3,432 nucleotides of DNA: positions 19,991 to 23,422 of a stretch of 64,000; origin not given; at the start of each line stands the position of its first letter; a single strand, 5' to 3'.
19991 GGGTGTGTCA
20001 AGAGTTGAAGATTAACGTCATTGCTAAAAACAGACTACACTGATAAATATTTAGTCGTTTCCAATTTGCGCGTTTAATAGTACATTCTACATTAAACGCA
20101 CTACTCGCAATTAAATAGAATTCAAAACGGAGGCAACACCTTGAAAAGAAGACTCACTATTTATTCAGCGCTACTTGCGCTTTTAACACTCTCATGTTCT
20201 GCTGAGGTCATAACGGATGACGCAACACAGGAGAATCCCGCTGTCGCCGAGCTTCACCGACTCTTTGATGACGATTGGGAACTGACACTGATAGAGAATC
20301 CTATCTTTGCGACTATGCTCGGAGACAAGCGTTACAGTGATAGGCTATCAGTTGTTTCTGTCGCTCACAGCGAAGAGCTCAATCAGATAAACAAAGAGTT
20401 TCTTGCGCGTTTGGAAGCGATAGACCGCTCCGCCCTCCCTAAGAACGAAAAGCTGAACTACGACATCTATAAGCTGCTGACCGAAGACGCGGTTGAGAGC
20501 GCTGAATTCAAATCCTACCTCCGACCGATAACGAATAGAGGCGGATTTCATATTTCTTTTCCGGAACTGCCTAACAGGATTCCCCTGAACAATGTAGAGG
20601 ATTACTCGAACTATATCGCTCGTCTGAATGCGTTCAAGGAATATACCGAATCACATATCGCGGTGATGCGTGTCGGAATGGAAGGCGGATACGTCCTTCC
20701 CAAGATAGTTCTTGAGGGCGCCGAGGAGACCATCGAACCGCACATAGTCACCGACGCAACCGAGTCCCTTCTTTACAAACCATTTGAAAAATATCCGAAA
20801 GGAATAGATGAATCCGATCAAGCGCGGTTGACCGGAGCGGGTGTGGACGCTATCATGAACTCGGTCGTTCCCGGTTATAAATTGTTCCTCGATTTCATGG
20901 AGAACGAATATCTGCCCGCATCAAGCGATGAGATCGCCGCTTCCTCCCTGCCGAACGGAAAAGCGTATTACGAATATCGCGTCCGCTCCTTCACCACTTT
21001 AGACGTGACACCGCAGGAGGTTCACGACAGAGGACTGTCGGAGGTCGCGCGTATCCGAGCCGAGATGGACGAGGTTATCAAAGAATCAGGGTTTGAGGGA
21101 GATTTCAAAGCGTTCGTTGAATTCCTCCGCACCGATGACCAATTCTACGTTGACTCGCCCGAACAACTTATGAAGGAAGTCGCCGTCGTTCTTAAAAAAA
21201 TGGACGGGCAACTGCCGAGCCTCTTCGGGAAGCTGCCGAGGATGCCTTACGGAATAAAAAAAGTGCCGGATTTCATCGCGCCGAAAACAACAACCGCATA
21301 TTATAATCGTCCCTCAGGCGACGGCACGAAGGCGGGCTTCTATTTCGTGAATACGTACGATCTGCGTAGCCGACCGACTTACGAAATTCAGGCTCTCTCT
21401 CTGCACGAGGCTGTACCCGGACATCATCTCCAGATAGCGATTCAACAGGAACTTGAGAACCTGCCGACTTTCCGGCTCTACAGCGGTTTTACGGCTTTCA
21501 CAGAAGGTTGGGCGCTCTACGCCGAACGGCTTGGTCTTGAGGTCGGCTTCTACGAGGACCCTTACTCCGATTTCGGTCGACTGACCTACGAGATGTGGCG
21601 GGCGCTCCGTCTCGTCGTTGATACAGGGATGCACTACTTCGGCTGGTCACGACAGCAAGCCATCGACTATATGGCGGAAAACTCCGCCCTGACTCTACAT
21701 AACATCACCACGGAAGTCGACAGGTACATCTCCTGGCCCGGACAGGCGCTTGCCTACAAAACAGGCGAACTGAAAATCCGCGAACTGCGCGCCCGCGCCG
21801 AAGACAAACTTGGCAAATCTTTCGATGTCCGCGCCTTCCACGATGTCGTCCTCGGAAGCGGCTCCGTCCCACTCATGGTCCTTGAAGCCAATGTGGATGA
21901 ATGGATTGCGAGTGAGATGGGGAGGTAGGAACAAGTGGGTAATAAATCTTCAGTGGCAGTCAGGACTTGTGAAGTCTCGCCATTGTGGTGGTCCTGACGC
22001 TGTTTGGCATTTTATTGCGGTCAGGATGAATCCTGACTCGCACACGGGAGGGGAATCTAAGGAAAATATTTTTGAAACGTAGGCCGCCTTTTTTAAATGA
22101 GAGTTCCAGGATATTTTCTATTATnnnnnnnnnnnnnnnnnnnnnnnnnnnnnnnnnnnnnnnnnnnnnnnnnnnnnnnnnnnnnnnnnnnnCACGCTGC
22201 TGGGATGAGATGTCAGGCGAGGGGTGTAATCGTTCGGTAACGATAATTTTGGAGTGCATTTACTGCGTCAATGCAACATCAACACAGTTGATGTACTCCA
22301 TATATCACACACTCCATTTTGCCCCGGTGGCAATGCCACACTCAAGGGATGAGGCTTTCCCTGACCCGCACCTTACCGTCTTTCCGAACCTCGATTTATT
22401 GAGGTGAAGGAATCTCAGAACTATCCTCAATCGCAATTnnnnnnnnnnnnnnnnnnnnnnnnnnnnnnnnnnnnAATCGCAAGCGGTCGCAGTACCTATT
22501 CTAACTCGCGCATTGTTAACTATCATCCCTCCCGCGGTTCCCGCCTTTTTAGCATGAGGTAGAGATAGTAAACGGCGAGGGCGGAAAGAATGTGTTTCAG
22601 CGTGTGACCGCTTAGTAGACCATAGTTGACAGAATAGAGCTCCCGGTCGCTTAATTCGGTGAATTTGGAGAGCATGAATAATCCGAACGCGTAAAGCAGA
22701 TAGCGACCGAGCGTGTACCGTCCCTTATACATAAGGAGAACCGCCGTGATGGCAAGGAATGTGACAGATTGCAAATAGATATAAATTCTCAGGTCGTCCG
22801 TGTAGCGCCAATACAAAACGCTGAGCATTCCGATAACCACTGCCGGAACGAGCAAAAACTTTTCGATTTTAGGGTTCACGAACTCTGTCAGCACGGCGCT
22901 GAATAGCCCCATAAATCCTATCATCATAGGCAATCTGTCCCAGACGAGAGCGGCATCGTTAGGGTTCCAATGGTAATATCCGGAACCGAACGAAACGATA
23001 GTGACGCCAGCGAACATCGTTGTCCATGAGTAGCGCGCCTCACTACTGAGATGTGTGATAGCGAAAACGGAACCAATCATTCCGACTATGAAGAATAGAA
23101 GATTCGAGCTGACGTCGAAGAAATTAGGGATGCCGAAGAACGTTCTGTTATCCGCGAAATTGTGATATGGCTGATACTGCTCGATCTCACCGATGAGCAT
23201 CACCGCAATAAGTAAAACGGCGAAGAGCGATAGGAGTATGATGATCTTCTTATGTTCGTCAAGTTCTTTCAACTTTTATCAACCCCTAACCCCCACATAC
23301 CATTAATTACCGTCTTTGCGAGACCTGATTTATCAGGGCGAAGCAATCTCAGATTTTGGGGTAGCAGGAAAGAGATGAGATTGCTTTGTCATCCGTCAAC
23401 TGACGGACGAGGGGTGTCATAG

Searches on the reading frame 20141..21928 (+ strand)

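Call 12: search_protein_families(library=pfam, proteins=[window:20141-21928:+])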
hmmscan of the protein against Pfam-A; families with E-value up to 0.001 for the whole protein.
window:20141-21928:+ (595 aa): 1 family
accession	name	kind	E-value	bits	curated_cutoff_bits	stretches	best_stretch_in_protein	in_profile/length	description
PF05960.17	DUF885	-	2.7e-180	602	32.4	1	54-585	1-532/532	Bacterial protein of unknown function (DUF885)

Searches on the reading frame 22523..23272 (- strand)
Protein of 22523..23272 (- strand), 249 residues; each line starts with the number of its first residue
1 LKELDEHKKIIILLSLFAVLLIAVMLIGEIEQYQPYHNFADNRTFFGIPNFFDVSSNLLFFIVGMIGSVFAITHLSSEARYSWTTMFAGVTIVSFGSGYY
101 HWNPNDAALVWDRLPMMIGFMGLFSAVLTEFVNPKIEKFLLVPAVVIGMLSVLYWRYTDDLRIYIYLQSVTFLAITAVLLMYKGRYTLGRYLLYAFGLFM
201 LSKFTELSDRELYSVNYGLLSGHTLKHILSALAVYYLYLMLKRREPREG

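Call 12: search_protein_families(library=pfam, proteins=[window:22523-23272:-])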
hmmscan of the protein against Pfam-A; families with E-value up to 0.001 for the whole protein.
window:22523-23272:- (249 aa): 2 families
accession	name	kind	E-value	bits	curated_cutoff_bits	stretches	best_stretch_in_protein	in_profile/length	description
PF22285.2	DUF6962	-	5.3e-10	40.1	27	1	63-244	9-196/198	Family of unknown function (DUF6962)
PF05875.18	Ceramidase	-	3.1e-08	33.8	32.5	1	51-241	23-230/259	Ceramidase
